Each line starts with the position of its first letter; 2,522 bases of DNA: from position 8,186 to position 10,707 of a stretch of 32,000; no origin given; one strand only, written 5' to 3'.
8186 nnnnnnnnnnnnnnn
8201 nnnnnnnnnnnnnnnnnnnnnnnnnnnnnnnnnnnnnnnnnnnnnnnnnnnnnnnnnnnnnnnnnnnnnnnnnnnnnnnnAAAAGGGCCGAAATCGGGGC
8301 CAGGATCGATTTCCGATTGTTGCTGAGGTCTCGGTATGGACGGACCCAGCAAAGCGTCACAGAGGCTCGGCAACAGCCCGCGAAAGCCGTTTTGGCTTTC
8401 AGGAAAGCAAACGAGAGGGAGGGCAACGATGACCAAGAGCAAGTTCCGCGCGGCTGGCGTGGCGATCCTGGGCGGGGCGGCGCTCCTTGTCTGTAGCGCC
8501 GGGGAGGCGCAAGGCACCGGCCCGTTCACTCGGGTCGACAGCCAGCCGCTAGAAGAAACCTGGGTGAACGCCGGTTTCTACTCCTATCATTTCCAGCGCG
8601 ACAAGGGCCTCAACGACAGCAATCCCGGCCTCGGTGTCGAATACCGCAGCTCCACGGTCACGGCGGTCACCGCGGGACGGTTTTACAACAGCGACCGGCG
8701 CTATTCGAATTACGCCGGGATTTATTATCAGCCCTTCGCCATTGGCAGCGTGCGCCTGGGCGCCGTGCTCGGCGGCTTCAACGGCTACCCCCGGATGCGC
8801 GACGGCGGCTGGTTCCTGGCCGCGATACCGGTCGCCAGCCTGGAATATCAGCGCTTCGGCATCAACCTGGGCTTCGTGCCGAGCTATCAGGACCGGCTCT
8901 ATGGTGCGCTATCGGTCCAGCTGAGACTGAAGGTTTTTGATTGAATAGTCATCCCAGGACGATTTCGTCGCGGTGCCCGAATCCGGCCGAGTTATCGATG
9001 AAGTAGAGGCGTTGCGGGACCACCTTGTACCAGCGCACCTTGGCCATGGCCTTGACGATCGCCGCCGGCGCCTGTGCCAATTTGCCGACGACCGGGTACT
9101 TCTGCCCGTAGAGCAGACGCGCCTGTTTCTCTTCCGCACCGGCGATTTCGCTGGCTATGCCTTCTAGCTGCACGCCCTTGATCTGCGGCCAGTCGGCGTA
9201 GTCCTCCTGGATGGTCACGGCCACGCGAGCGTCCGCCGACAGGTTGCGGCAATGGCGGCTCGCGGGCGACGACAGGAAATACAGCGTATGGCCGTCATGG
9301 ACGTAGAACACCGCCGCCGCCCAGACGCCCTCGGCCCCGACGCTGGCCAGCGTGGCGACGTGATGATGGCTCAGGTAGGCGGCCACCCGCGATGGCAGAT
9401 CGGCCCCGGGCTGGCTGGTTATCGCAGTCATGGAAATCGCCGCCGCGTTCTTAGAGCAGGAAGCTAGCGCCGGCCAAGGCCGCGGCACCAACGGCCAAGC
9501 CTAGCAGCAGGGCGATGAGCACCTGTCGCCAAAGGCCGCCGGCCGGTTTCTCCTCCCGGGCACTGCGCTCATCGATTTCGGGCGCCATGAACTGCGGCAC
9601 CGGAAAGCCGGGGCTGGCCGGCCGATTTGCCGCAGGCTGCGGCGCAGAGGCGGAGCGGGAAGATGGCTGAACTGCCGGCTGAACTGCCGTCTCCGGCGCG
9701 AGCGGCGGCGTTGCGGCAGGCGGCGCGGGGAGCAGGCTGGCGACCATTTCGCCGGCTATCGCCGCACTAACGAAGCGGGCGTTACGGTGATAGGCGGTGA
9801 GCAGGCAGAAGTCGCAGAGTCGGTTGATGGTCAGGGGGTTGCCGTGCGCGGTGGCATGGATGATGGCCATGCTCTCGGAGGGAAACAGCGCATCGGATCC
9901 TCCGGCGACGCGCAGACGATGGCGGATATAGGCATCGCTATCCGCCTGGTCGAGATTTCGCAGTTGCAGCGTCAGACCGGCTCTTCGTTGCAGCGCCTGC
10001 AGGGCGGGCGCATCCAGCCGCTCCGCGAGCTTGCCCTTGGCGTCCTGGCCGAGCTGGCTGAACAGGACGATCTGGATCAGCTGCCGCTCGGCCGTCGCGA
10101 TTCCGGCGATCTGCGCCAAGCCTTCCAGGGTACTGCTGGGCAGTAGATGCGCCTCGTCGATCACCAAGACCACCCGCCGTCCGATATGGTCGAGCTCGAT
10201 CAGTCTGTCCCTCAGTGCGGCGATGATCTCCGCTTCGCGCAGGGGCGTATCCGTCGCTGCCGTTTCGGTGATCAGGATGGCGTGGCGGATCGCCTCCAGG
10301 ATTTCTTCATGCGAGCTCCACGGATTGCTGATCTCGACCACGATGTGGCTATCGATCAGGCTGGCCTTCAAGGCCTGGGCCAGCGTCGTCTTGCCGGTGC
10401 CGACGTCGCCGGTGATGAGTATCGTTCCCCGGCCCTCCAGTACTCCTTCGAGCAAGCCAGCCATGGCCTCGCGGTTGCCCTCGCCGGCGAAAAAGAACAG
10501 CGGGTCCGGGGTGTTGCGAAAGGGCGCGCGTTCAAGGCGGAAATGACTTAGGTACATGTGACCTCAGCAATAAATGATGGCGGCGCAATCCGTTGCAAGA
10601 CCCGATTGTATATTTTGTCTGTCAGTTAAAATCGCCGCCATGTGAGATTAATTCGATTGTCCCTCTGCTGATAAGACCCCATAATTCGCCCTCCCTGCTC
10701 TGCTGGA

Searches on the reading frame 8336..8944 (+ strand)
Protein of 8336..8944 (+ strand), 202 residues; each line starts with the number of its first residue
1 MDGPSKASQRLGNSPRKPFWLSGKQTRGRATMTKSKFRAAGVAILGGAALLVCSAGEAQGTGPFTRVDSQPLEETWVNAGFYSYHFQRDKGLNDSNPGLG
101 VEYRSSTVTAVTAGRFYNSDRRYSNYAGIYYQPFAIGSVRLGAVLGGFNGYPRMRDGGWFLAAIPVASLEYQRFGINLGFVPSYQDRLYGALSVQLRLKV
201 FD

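Call 15: search_protein_families(library=pfam, proteins=[window:8336-8944:+])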
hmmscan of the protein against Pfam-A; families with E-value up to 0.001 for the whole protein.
window:8336-8944:+ (202 aa): 0 families

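Call 16: find_encoding_contigs(protein=window:8336-8944:+, flank=3000, max_places=8)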
Protein window:8336-8944:+ (202 aa): no gene with exactly this product is on record in the collection.

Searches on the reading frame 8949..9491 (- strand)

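Call 15: search_protein_families(library=pfam, proteins=[window:8949-9491:-])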
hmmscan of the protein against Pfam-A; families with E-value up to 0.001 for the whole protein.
window:8949-9491:- (180 aa): 2 families
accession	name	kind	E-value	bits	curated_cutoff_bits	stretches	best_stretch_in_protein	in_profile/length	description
PF01243.27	PNPOx_N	-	2.3e-13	51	28.1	1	35-162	4-116/120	Pyridoxamine 5'-phosphate oxidase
PF12900.13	Pyridox_ox_2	-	3.9e-08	33.8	27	1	36-128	5-103/140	Pyridoxamine 5'-phosphate oxidase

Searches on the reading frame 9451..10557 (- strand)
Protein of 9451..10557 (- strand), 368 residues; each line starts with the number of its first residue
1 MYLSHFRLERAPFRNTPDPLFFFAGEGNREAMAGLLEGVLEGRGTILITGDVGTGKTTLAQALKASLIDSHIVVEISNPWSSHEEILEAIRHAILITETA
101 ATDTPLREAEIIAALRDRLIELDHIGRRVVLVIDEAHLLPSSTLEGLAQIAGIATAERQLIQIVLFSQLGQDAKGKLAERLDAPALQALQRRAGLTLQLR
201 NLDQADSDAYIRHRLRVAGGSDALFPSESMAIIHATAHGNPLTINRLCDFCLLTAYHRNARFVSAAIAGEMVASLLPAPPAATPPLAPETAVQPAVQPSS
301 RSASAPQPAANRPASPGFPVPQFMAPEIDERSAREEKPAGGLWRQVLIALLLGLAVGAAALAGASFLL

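Call 15: search_protein_families(library=pfam, proteins=[window:9451-10557:-])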
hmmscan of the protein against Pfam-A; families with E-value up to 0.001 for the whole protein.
window:9451-10557:- (368 aa): 8 families
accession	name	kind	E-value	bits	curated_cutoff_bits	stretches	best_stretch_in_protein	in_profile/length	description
PF13401.12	AAA_22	-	2.8e-17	63.7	27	1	42-168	4-123/130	AAA domain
PF13191.12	AAA_16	-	5.4e-13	50.2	32.6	1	29-156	9-161/167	AAA ATPase domain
PF20720.3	nSTAND3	-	1.5e-05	25.1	27.2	1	39-79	13-54/155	Novel STAND NTPase 3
PF09848.15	SLFN-g3_helicase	-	2.2e-05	24.3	24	1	45-209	3-169/354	Schlafen group 3, DNA/RNA helicase domain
PF13604.12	AAA_30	-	3e-05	24.3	27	1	41-155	16-116/191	AAA domain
PF07728.20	AAA_5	-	0.00014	22.3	22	1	46-150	2-89/139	AAA domain (dynein-related subfamily)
PF13238.12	AAA_18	-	0.00028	21.8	29.4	1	46-74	1-25/128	AAA domain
PF13481.12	AAA_25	-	0.00057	20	27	0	29-68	19-58/195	AAA domain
